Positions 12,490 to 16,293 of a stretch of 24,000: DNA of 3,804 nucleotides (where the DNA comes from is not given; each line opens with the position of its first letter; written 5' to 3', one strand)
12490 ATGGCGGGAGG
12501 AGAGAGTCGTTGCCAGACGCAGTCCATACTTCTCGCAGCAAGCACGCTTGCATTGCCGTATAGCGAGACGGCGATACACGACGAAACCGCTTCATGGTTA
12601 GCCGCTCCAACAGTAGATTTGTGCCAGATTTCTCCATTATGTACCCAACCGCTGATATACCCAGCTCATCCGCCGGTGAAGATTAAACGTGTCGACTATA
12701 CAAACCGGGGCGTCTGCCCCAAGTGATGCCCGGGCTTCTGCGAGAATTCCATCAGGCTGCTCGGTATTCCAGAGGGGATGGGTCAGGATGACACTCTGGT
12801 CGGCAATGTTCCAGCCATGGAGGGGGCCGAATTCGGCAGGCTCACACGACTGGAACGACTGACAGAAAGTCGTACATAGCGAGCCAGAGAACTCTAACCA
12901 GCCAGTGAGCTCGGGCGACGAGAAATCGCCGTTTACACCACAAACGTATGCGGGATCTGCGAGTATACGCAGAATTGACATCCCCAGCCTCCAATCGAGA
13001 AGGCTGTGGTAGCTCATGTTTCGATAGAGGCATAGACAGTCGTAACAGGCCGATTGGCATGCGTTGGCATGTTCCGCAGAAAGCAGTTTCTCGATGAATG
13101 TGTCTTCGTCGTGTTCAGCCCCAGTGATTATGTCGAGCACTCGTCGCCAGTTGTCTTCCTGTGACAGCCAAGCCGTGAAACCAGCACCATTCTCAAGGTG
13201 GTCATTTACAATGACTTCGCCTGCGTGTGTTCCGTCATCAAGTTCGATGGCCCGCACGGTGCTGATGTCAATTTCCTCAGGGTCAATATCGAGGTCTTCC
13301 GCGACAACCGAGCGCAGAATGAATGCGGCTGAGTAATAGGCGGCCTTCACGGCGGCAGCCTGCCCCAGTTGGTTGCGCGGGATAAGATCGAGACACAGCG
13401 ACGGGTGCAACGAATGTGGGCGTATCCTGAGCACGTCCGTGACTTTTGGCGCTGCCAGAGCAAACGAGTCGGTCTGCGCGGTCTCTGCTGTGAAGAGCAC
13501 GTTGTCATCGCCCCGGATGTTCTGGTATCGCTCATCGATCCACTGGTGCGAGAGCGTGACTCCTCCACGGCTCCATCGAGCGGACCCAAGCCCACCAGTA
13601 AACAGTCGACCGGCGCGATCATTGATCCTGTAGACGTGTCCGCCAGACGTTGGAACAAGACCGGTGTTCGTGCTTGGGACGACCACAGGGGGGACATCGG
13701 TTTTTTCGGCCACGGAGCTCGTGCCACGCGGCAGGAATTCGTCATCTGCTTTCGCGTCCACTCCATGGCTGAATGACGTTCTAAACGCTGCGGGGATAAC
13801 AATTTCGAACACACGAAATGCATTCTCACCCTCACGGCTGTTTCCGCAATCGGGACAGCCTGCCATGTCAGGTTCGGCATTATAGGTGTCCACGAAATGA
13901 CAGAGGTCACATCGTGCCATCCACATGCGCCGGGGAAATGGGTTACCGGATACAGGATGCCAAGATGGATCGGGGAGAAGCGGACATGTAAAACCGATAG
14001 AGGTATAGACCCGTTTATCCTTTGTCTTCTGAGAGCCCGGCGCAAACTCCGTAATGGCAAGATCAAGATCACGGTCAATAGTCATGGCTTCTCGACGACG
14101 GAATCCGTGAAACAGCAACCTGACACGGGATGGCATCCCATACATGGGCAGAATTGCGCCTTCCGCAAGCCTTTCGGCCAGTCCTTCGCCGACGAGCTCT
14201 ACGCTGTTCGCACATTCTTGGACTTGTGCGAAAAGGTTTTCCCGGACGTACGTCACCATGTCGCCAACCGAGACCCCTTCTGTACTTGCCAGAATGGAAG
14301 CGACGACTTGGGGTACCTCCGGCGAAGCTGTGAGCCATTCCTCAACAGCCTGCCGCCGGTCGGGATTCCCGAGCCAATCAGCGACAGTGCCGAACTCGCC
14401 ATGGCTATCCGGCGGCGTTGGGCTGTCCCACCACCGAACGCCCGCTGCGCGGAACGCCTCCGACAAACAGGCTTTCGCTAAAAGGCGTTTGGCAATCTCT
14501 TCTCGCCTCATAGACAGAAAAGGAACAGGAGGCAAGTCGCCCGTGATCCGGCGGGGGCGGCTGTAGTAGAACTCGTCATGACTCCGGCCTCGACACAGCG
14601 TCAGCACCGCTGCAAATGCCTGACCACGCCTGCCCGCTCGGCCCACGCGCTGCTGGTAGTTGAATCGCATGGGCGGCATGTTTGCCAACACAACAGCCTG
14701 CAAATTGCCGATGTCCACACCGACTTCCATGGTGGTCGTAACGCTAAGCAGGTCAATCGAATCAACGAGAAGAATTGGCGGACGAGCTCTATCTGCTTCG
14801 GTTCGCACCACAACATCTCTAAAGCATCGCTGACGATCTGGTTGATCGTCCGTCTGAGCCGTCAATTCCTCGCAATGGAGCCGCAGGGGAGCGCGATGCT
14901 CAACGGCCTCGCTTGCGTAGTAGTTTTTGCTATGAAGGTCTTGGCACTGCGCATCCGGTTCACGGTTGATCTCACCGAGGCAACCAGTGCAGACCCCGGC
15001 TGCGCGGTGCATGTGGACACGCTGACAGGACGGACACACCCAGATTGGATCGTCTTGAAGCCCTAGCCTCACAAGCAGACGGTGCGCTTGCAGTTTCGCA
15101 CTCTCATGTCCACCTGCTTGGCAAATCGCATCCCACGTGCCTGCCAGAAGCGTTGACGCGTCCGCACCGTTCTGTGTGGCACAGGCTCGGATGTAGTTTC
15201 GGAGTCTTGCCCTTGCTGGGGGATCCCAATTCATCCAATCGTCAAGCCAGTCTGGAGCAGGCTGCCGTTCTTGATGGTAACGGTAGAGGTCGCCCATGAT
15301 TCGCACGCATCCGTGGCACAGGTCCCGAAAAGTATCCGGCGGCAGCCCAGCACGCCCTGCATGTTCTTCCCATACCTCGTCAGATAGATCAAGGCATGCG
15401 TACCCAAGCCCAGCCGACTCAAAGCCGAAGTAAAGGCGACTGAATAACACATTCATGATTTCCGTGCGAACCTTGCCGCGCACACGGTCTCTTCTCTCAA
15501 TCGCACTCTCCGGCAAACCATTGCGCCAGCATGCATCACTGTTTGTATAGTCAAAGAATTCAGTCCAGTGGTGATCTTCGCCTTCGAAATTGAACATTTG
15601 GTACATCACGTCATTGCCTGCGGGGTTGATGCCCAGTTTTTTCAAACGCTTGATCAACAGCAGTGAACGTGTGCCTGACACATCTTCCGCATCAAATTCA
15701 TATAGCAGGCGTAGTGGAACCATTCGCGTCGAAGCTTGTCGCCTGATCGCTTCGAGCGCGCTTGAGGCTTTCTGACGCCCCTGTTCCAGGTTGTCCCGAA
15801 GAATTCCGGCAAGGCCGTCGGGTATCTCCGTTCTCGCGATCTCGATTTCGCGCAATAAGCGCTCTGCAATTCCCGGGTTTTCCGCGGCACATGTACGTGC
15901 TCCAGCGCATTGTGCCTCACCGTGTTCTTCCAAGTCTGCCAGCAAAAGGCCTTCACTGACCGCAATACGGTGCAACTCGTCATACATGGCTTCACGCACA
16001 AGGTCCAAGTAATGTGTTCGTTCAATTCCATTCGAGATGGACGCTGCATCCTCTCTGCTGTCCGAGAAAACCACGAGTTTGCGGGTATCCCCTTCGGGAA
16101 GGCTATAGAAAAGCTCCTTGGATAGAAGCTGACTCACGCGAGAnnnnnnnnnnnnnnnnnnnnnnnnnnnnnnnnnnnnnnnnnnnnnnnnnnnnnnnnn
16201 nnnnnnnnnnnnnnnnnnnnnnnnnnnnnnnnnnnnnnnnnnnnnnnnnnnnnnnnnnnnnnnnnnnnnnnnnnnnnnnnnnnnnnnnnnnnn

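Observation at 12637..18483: Helicase core interrupted by very large insertions and studded with four or five Cys clusters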

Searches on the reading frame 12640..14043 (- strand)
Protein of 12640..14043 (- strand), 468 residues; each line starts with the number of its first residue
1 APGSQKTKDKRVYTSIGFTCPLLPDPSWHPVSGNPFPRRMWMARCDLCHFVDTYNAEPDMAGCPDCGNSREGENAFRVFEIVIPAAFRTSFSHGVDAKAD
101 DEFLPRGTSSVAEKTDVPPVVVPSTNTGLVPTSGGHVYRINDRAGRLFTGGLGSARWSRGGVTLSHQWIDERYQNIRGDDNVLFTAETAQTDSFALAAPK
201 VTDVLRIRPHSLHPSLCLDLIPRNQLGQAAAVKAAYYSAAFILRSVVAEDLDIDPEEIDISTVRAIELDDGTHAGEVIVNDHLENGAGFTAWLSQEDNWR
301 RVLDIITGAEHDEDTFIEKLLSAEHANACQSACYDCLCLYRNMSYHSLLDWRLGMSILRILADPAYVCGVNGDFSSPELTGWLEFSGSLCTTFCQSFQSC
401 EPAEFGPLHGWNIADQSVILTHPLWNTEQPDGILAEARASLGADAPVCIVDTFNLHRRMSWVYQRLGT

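Call 24: search_solved_structures(query=window:12640-14043:-, max_evalue=0.00001, show_alignments=2)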
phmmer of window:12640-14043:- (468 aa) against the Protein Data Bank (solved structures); distinct sequences matched with E-value up to 0.00001: 1.
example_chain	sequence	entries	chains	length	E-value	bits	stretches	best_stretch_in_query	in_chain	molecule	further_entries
9wae_A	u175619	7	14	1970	1.8e-24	89.4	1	192-458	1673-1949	Helicase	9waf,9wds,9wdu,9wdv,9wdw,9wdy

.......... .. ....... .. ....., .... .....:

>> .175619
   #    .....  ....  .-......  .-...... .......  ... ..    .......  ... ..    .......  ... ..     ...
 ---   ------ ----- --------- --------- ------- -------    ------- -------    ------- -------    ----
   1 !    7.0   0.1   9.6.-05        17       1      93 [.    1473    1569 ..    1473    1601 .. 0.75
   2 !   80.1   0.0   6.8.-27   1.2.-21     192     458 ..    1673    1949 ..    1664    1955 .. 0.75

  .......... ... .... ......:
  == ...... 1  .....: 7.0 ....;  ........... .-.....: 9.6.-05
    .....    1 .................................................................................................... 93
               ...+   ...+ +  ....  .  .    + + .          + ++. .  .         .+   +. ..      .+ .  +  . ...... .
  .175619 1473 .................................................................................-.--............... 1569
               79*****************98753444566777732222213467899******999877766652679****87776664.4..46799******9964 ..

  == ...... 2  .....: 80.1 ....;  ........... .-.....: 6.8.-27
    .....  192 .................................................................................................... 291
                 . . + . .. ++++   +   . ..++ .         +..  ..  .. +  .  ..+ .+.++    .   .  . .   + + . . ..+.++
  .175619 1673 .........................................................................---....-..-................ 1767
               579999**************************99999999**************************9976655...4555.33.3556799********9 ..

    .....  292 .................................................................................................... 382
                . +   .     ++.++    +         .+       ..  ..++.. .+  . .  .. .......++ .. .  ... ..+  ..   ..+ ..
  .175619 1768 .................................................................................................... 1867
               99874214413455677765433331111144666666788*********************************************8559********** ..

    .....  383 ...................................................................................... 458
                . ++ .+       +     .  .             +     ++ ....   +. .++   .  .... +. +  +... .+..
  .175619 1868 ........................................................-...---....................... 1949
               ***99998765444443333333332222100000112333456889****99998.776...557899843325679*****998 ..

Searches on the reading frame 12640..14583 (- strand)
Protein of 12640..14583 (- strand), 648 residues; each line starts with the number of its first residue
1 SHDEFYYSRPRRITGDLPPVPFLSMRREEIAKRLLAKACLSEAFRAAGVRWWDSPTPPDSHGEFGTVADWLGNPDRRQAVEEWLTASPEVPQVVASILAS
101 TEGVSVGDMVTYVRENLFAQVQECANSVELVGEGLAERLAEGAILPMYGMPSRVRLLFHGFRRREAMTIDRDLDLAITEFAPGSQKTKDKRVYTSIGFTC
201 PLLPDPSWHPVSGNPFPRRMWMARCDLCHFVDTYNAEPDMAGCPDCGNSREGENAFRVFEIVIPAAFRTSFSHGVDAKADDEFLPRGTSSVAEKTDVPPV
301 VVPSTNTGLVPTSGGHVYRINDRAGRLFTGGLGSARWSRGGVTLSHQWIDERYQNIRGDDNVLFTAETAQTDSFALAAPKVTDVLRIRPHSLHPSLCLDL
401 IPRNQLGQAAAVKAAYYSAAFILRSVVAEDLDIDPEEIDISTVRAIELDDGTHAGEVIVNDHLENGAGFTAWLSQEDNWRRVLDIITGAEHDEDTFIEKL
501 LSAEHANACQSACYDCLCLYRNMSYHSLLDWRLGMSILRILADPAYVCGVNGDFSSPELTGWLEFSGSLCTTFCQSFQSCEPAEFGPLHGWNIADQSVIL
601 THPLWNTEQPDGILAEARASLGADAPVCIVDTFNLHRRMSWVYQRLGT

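Call 28: search_protein_families(library=pfam, proteins=[window:12640-14583:-], max_evalue=1)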
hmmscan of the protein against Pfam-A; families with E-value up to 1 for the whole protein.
window:12640-14583:- (648 aa): 2 families
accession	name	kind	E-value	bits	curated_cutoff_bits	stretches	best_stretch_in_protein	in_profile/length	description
PF09369.15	MZB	-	0.00041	21.4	24.2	1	421-517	3-80/80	MrfA Zn-binding domain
PF17595.7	DUF5491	-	0.25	12.1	27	1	411-437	14-40/68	Family of unknown function (DUF5491)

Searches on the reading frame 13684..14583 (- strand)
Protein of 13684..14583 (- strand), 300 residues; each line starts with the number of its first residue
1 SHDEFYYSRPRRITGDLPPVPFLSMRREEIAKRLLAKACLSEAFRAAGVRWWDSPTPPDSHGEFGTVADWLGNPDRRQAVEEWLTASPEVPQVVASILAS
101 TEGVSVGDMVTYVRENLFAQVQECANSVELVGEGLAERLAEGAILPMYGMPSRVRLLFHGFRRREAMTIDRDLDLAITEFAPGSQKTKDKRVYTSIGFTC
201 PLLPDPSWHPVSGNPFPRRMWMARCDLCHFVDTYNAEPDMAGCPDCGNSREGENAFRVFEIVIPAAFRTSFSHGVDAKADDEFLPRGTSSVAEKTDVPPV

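Call 29: search_protein_families(library=padloc, proteins=[window:13684-14583:-], max_evalue=0.001)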
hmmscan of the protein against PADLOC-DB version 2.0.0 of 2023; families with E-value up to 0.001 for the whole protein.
window:13684-14583:- (300 aa): 6 families
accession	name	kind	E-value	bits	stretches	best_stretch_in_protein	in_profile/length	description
PDLC00014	DruE2|DruE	-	1.1e-82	276.4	1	1-286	1258-1553/1928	SNF2 family N-terminal domain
PDLC00051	DruE4|DruE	-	3.9e-82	274.6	1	1-289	1183-1470/1829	SNF2 family N-terminal domain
PDLC00015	DruE2|DruE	-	1.4e-76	256.4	1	1-293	1229-1530/1887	SNF2 family N-terminal domain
PDLC00013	DruE1|DruE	-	5.9e-14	48.9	1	1-257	1141-1423/1776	SNF2 family N-terminal domain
PDLC00037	DruE3|DruE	-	3.1e-10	36.4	1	165-279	1319-1429/2055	SNF2 family N-terminal domain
PDLC00035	DruE3|DruE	-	1.3e-05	21.1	1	162-272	1320-1418/1460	SNF2 family N-terminal domain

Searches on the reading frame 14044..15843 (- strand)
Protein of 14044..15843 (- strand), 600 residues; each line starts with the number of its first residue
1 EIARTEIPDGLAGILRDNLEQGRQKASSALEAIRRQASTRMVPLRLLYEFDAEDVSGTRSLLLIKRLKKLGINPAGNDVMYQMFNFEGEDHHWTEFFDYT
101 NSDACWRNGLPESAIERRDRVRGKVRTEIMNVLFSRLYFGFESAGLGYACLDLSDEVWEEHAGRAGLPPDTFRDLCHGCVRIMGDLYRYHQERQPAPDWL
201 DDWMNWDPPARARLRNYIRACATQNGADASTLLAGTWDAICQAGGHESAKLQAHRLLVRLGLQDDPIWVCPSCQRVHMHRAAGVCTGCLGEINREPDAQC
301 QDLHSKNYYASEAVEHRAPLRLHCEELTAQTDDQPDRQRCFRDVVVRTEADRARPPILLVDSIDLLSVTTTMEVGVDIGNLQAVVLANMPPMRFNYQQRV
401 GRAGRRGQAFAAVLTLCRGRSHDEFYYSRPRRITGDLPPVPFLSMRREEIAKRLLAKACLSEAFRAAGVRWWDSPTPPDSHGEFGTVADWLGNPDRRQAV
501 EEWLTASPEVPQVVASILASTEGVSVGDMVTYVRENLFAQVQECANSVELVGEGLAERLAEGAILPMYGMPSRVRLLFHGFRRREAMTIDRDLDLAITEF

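Call 23: search_solved_structures(query=window:14044-15843:-, max_evalue=1e-10, show_alignments=1)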
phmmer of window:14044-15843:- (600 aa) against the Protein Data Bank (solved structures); distinct sequences matched with E-value up to 1e-10: 2.
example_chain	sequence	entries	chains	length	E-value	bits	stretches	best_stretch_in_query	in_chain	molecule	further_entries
9wae_A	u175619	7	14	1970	8.3e-73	248.8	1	39-600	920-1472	Helicase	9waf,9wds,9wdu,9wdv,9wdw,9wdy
9tu7_Y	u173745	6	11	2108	7.6e-14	54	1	362-431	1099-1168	DEAD/DEAH box helicase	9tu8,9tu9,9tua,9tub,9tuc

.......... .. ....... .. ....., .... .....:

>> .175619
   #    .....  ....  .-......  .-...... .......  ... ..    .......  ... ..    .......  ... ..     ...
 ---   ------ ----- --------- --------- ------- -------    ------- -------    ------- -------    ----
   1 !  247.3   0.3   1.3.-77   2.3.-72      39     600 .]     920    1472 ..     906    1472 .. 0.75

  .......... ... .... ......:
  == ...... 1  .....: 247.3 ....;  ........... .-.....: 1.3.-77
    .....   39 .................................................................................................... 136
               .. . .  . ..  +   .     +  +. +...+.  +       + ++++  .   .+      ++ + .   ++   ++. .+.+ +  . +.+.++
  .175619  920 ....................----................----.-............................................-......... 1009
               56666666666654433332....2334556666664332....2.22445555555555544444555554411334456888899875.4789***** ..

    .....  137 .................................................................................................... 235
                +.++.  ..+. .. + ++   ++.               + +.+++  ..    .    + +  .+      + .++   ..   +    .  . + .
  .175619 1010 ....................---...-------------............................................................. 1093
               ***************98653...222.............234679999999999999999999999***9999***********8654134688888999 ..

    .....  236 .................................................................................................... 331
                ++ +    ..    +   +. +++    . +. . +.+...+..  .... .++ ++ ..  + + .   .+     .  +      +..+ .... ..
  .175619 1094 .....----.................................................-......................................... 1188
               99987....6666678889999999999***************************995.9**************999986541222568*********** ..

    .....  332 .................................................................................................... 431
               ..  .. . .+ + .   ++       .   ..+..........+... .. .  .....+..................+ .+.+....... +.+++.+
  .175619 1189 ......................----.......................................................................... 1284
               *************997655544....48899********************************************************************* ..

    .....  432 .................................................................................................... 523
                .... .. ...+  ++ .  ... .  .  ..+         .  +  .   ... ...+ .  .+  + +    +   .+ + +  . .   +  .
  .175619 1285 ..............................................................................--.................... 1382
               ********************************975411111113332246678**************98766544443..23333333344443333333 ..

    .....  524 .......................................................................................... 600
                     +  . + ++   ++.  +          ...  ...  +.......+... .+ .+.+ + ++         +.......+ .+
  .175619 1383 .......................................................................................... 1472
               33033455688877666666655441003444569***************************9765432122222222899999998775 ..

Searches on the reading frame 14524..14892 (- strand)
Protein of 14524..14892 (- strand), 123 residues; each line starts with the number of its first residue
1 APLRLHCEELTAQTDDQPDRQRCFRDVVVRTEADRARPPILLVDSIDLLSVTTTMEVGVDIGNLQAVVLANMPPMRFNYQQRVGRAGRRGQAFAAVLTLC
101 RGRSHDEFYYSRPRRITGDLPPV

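Call 28: search_protein_families(library=pfam, proteins=[window:14524-14892:-], max_evalue=1)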
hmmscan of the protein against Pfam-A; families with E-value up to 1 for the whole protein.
seq(123 aa): 1 family
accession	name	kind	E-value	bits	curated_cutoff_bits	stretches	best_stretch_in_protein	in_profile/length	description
PF00271.37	Helicase_C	-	5.7e-08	33.4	23.5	1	45-90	65-110/110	Helicase conserved C-terminal domain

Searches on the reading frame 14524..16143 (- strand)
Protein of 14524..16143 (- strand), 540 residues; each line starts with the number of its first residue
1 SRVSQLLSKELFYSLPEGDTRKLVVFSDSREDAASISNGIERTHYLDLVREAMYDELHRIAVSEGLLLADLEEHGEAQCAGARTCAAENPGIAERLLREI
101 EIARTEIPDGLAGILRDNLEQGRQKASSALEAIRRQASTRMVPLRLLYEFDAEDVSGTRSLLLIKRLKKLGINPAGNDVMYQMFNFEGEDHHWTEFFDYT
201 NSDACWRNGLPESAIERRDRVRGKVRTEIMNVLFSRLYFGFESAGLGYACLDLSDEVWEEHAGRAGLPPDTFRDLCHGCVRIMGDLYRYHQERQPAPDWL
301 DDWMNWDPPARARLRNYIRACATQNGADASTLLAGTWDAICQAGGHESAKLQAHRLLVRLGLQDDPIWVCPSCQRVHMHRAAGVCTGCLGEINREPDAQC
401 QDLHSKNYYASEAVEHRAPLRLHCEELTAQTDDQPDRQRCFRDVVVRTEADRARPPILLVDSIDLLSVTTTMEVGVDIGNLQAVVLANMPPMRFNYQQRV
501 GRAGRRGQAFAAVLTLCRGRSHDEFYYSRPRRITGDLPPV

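Call 28: search_protein_families(library=pfam, proteins=[window:14524-16143:-], max_evalue=1)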
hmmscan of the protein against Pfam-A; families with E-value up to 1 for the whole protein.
window:14524-16143:- (540 aa): 4 families
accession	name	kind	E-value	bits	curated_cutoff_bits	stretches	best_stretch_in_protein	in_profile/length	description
PF00271.37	Helicase_C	-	2.9e-07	31.2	23.5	1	462-507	65-110/110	Helicase conserved C-terminal domain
PF12172.15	zf-ChsH2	-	0.075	13.3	23.2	1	370-390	14-33/37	ChsH2, rubredoxin-like zinc ribbon domain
PF17688.6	DUF5536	-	0.18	11.9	25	1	318-366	133-182/214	Family of unknown function (DUF5536)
PF18912.6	DZR_2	-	0.39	11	27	1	370-401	10-40/56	Double zinc ribbon domain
